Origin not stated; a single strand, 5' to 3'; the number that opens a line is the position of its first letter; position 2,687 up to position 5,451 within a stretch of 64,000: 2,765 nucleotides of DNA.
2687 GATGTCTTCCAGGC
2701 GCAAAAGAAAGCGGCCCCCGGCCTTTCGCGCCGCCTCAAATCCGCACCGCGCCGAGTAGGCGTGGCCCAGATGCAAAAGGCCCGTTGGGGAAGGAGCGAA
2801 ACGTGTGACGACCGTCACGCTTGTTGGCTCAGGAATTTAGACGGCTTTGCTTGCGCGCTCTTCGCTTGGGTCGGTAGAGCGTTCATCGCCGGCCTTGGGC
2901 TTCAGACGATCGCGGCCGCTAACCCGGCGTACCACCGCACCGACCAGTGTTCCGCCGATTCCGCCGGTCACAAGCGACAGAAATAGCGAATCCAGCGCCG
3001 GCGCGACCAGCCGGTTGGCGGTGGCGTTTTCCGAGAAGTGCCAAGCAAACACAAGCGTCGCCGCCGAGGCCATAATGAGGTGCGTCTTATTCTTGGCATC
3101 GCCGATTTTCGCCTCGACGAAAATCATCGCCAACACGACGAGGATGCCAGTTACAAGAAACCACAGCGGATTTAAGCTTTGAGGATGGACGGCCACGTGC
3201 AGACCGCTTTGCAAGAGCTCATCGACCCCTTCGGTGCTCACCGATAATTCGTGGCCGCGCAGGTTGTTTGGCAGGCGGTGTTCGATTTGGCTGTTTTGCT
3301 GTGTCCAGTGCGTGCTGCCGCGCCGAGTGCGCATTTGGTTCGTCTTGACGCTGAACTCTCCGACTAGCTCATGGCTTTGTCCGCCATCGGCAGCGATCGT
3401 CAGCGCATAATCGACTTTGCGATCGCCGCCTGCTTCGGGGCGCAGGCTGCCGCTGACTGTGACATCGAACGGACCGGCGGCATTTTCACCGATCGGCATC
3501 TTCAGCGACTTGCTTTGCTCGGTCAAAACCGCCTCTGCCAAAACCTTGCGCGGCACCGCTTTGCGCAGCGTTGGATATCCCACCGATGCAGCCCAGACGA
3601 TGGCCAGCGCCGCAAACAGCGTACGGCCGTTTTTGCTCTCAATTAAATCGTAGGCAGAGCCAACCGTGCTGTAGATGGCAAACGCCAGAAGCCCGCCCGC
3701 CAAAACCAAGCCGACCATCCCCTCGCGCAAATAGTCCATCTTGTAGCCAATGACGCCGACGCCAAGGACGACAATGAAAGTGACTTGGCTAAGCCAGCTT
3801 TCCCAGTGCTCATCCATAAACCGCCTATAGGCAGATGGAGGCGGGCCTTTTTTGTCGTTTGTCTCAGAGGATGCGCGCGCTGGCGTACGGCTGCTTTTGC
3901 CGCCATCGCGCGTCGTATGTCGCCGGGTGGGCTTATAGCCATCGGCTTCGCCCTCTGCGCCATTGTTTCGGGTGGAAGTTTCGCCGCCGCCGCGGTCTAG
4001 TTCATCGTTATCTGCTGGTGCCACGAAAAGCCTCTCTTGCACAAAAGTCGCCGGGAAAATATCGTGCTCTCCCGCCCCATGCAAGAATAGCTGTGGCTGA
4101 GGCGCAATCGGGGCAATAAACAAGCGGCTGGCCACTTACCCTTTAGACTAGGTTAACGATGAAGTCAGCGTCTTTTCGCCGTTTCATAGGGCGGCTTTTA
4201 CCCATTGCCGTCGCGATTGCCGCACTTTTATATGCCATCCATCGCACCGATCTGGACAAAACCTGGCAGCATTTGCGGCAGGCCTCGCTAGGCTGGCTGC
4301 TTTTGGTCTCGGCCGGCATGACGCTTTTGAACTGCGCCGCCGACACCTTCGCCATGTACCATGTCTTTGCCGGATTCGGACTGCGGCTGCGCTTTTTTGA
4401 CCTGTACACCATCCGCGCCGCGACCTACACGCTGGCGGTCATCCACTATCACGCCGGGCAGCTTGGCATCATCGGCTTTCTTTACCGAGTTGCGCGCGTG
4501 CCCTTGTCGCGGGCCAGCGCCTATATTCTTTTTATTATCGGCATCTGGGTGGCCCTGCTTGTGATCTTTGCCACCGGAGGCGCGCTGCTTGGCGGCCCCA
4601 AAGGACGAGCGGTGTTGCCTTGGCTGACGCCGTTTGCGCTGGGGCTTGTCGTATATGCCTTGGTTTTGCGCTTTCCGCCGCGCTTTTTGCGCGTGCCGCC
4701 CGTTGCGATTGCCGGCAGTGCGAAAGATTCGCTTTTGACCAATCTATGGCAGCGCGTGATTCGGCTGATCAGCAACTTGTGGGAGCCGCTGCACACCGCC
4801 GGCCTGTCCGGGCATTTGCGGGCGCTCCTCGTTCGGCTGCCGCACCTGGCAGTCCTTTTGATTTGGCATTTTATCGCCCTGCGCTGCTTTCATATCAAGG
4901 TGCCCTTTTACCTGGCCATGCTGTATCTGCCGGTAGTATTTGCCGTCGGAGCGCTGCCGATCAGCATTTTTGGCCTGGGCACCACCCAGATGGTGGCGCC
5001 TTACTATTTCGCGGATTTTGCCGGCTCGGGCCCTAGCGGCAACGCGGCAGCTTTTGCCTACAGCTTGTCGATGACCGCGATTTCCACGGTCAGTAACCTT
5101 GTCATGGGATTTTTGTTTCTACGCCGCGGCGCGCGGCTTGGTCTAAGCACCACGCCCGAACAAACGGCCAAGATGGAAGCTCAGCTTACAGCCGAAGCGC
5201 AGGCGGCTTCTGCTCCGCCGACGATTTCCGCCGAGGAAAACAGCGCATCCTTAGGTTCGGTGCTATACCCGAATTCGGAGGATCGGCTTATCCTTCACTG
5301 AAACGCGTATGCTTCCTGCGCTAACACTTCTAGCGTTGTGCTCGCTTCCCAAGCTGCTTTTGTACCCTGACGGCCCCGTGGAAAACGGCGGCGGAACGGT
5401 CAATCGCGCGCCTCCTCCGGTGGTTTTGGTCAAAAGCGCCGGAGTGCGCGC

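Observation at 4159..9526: Four-gene sensor module: flippase-like membrane protein + ABC_sub_bind periplasmic protein + 948-aa HAMP-GAF histidine kinase + single-domain receiver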

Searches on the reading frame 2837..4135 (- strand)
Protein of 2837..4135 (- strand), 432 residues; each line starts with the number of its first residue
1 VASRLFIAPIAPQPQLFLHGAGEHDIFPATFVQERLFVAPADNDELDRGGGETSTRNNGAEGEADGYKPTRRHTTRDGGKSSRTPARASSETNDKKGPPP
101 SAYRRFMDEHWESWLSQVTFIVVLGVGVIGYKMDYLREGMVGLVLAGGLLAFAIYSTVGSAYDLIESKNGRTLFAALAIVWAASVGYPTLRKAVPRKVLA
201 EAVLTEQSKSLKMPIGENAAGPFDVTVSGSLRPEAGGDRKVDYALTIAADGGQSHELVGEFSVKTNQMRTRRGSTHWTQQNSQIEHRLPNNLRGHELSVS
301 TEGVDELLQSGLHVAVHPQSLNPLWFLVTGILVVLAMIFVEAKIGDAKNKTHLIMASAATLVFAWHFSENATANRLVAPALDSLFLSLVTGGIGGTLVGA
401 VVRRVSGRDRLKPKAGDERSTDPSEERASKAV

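Call 3: search_protein_families(library=pfam, proteins=[window:2837-4135:-], max_evalue=0.01)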
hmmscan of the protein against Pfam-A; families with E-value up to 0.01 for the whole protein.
window:2837-4135:- (432 aa): 0 families

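Call 9: search_protein_families(library=ncbifam, proteins=[window:2837-4135:-], max_evalue=0.01)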
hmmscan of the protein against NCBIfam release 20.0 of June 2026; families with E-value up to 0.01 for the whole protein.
window:2837-4135:- (432 aa): 0 families

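Call 48: search_protein_families(library=pfam, proteins=[window:2837-4135:-], max_evalue=10)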
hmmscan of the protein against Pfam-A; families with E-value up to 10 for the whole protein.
window:2837-4135:- (432 aa): 2 families
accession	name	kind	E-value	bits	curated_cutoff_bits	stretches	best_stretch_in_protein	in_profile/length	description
PF13567.11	DUF4131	-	0.49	10.5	31.6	1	323-375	6-55/165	Domain of unknown function (DUF4131)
PF06596.16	PsbX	-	1.1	9.8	25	1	378-411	2-35/38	Photosystem II reaction centre X protein (PsbX)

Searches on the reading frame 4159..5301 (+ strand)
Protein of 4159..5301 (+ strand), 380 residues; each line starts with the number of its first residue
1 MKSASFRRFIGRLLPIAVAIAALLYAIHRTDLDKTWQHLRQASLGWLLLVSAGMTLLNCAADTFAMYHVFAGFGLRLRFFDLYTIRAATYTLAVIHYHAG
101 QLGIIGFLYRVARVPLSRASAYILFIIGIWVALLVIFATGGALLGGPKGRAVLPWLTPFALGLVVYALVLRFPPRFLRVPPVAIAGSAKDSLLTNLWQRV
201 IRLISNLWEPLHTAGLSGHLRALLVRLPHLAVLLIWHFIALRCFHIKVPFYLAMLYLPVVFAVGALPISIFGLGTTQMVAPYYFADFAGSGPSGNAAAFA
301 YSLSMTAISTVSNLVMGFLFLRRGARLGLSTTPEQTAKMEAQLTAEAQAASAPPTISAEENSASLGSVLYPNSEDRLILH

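Call 3: search_protein_families(library=pfam, proteins=[window:4159-5301:+], max_evalue=0.01)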
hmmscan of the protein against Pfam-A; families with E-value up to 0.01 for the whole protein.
window:4159-5301:+ (380 aa): 1 family
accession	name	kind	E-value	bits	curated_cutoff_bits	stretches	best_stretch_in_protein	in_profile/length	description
PF03706.18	LPG_synthase_TM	-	3.5e-09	37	33.4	1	13-299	2-288/302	Lysylphosphatidylglycerol synthase TM region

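Call 9: search_protein_families(library=ncbifam, proteins=[window:4159-5301:+], max_evalue=0.01)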
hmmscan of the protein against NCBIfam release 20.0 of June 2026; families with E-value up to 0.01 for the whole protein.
window:4159-5301:+ (380 aa): 0 families

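Call 78: list_cluster_members(proteins=[window:4159-5301:+, window:5309-6271:+, window:6268-9114:+, window:9134-9526:+])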
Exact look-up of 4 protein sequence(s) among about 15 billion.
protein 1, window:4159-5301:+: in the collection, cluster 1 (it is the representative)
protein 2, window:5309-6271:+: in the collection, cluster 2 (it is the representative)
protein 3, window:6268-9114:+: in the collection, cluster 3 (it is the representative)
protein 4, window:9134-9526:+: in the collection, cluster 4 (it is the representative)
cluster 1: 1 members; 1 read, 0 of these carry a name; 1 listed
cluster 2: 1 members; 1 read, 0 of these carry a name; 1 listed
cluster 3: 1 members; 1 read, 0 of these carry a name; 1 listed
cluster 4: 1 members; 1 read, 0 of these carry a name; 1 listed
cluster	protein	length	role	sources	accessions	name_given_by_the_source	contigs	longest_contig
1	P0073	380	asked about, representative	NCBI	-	-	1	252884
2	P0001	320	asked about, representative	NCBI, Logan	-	-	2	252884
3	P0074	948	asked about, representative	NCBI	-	-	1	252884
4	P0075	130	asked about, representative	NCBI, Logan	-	-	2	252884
